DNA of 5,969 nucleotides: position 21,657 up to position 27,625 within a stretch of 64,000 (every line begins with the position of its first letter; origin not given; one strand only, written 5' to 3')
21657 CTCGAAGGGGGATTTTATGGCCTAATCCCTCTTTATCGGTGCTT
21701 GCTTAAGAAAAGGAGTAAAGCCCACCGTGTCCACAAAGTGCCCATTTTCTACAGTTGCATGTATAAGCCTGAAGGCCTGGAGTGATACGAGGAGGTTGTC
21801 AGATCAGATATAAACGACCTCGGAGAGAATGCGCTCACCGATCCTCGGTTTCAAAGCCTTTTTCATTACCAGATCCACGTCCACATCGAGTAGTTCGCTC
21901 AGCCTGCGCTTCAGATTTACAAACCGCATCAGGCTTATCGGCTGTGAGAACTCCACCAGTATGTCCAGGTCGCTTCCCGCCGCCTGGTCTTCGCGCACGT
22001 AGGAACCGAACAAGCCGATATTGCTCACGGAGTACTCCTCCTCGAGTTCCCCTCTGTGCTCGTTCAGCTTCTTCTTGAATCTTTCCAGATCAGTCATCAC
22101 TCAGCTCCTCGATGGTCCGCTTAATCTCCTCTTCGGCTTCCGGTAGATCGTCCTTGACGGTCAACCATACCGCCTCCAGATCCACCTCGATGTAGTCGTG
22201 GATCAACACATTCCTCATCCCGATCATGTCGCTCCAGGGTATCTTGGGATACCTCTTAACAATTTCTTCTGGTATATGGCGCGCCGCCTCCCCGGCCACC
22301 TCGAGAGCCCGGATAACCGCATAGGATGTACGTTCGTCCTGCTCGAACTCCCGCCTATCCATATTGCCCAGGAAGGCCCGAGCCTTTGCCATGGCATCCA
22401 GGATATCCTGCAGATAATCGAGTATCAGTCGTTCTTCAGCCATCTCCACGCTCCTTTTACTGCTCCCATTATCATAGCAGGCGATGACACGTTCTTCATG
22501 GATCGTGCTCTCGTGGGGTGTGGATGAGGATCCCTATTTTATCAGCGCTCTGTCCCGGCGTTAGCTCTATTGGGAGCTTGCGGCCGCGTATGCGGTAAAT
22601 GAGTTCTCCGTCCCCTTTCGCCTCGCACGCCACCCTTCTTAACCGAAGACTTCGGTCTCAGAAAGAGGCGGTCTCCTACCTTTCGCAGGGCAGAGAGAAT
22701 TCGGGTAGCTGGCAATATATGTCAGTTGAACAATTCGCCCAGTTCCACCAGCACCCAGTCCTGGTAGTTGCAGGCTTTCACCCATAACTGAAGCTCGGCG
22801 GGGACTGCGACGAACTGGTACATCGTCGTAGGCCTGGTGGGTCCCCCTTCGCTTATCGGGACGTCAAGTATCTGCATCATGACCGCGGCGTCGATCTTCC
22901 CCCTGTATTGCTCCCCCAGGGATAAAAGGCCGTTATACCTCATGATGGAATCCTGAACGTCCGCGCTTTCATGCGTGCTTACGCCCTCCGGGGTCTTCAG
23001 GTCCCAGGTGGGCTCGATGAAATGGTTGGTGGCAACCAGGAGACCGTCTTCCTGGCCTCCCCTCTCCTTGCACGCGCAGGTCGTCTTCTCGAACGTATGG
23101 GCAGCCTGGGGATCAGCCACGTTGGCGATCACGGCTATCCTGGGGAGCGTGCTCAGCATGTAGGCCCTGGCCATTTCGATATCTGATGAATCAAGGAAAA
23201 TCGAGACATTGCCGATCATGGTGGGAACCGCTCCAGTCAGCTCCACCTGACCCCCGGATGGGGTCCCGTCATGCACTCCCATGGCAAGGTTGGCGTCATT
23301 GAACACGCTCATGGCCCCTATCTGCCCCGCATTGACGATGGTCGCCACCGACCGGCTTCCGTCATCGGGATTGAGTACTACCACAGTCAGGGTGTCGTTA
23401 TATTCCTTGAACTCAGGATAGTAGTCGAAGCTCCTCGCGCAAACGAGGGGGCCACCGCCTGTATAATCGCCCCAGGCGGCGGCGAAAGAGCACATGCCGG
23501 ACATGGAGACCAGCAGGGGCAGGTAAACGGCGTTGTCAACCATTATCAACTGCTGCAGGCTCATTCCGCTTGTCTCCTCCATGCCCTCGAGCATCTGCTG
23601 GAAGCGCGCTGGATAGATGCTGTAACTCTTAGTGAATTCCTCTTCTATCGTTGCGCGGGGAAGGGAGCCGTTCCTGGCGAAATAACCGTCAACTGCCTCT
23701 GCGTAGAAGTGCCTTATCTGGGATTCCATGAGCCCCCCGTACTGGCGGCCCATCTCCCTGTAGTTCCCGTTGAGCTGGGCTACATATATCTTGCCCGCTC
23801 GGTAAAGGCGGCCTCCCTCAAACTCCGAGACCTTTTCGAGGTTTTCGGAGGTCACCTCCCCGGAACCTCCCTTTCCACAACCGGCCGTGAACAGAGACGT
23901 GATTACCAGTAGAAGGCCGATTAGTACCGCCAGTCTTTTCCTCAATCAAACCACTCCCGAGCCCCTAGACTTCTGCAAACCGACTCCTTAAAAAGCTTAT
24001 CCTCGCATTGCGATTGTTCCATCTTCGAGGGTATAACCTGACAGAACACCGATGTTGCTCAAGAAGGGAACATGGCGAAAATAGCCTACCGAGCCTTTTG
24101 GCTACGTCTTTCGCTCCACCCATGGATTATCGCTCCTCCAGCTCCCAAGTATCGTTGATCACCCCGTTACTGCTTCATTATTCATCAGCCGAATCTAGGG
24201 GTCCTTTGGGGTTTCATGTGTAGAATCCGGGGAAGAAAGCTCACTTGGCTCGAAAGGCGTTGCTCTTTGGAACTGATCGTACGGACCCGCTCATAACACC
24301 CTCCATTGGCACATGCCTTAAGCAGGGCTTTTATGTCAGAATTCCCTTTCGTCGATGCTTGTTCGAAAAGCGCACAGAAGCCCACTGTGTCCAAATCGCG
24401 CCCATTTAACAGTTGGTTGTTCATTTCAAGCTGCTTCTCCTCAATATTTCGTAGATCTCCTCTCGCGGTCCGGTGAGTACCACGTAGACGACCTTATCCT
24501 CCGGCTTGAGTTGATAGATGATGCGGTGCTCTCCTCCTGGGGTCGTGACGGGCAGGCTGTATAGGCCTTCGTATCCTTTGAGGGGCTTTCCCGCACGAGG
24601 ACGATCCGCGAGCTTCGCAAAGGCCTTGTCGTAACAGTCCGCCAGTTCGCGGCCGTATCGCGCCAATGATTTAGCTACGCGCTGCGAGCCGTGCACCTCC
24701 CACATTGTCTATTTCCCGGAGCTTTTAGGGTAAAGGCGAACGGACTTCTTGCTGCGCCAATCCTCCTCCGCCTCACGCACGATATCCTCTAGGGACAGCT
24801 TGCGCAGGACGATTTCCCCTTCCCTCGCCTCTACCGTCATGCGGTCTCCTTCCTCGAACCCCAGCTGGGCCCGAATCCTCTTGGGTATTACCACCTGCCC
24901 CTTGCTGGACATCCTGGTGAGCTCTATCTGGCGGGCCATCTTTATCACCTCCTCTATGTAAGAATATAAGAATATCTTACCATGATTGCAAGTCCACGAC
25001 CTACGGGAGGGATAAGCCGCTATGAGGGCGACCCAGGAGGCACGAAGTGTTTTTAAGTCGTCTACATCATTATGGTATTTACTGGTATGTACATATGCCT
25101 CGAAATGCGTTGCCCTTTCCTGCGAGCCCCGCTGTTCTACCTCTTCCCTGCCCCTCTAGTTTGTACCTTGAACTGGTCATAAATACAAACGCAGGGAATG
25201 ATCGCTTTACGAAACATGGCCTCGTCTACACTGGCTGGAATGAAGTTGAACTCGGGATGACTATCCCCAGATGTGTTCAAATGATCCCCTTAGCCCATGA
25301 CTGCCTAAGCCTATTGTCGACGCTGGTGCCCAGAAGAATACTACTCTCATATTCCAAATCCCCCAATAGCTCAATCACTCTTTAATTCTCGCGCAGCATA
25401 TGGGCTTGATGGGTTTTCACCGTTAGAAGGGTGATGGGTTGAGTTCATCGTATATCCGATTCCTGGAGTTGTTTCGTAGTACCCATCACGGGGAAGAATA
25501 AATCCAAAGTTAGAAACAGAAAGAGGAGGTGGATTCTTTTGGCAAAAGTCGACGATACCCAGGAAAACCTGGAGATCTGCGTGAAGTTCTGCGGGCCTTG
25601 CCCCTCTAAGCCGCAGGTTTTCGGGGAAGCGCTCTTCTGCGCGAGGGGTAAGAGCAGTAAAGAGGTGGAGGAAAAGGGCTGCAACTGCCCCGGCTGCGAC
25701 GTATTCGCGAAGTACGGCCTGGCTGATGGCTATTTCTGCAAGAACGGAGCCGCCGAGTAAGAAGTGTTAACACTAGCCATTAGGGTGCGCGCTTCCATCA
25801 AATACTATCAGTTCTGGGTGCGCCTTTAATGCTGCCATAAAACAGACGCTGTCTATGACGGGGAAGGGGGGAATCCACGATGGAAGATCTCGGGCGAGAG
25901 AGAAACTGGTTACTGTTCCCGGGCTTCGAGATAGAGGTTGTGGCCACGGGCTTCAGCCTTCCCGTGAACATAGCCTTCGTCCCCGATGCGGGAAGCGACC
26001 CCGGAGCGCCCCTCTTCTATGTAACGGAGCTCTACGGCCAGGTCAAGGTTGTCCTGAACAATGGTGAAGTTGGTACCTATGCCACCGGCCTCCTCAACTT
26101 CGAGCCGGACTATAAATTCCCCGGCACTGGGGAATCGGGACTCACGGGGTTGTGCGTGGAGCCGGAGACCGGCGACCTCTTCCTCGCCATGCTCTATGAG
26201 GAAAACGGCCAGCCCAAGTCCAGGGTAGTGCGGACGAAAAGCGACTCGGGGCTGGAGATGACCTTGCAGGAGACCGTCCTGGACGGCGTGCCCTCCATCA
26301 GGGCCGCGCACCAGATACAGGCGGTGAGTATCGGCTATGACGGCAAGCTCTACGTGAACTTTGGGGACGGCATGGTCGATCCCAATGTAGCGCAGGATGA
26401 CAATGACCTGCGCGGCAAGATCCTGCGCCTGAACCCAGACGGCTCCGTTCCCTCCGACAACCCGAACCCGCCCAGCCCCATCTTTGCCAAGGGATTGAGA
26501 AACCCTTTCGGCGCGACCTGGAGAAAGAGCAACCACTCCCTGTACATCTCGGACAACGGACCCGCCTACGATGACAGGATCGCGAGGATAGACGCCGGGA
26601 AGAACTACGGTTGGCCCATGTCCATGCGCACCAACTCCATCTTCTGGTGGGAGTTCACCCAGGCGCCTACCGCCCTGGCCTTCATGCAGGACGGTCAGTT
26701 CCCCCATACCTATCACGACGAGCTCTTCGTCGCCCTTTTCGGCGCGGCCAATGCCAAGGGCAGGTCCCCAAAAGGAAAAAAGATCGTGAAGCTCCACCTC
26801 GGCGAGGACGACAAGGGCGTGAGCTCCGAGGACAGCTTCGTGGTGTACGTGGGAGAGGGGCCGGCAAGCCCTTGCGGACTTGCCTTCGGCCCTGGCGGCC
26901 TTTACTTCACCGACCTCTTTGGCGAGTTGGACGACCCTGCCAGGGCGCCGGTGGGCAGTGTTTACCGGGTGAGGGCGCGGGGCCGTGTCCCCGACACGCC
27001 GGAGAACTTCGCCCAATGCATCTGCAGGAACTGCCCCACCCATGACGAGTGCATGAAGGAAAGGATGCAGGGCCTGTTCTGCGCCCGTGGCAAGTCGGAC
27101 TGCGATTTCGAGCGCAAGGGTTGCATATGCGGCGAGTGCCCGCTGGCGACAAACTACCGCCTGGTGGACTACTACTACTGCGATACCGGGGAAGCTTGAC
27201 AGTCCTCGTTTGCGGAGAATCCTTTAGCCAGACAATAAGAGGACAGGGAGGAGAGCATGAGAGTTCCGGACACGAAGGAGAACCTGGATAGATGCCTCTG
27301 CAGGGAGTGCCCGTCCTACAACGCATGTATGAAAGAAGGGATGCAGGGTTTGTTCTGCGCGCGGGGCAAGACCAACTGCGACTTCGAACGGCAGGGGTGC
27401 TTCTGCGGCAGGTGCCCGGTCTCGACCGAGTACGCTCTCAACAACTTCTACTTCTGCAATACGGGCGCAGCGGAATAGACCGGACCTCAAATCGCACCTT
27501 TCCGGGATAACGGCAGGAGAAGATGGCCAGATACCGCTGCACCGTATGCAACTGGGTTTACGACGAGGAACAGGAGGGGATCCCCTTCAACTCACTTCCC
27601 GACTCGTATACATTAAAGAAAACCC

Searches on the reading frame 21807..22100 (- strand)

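Call 78: search_protein_families(library=pfam, proteins=[window:21807-22100:-], max_evalue=0.001)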
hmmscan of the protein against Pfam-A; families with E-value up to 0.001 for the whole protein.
window:21807-22100:- (98 aa): 2 families
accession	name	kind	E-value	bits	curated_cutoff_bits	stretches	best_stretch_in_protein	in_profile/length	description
PF01909.29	NTP_transf_2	-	5.4e-14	52.8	21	1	12-97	1-92/93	Nucleotidyltransferase domain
PF18765.7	Polbeta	-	5.2e-11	43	26.9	1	19-94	7-83/93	Polymerase beta, Nucleotidyltransferase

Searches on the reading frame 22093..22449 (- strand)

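Call 78: search_protein_families(library=pfam, proteins=[window:22093-22449:-], max_evalue=0.001)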
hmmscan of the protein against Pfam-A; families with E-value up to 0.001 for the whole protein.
window:22093-22449:- (119 aa): 1 family
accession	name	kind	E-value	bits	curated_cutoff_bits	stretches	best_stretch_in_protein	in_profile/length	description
PF01934.22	HepT-like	-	2.8e-30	104.9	23.5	1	16-111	1-119/120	Ribonuclease HepT-like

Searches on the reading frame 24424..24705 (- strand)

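Call 79: search_protein_families(library=pfam, proteins=[window:24424-24705:-], max_evalue=0.001)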
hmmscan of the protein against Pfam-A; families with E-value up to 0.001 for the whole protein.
window:24424-24705:- (94 aa): 2 families
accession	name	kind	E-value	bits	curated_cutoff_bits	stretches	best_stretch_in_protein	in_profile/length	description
PF05016.21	ParE_toxin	-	1.1e-07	32.7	23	1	14-85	14-89/89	ParE toxin of type II toxin-antitoxin system, parDE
PF15781.12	ParE-like_toxin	-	1e-06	29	28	1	6-87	3-85/87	ParE-like toxin of type II bacterial toxin-antitoxin system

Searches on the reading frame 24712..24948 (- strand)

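Call 79: search_protein_families(library=pfam, proteins=[window:24712-24948:-], max_evalue=0.001)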
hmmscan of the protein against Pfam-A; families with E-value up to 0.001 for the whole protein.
window:24712-24948:- (79 aa): 1 family
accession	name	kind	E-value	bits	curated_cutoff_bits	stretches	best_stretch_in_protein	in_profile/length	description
PF04014.23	MazE_antitoxin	-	6.3e-12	45.7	24.7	1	14-52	5-44/48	Antidote-toxin recognition MazE, bacterial antitoxin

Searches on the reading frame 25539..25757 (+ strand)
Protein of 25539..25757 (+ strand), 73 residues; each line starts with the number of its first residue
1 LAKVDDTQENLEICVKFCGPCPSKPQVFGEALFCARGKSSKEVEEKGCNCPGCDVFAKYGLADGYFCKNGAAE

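Call 79: search_protein_families(library=pfam, proteins=[window:25539-25757:+], max_evalue=0.001)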
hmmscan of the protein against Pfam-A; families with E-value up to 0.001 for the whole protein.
window:25539-25757:+ (73 aa): 1 family
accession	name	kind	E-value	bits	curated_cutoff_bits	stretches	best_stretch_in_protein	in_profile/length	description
PF10967.13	DUF2769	-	4.2e-14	53.3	22.8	1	14-67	1-56/57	Protein of unknown function (DUF2769)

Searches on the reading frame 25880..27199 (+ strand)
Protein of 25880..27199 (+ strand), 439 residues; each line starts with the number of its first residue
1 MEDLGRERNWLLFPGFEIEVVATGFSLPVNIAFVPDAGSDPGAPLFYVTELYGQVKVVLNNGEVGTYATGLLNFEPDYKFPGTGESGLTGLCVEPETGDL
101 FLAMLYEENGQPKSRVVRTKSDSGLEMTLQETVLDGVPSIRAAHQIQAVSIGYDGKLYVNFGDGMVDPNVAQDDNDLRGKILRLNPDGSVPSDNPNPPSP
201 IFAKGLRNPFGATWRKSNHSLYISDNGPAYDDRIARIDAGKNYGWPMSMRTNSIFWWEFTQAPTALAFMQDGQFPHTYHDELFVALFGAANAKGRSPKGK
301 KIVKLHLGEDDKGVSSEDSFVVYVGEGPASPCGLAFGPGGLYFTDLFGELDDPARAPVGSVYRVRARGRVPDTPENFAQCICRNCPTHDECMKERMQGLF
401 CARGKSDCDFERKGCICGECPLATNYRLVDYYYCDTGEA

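Call 6: search_protein_families(library=pfam, proteins=[window:25880-27199:+], max_evalue=0.01)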
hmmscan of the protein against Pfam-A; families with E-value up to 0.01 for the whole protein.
window:25880-27199:+ (439 aa): 3 families
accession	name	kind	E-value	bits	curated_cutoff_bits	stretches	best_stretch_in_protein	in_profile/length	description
PF07995.17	GSDH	-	5.5e-34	118.4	25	1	28-249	4-223/332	Glucose / Sorbosone dehydrogenase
PF10967.13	DUF2769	-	3.6e-15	56.7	22.8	1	380-434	1-56/57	Protein of unknown function (DUF2769)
PF17164.10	DUF5122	-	0.0065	17.1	27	0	175-190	17-32/36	Domain of unknown function (DUF5122) beta-propeller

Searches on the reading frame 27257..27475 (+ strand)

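Call 79: search_protein_families(library=pfam, proteins=[window:27257-27475:+], max_evalue=0.001)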
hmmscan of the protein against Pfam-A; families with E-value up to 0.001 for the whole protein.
window:27257-27475:+ (73 aa): 1 family
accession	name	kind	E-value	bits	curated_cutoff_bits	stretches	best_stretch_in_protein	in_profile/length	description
PF10967.13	DUF2769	-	5.7e-16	59.3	22.8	1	13-67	1-56/57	Protein of unknown function (DUF2769)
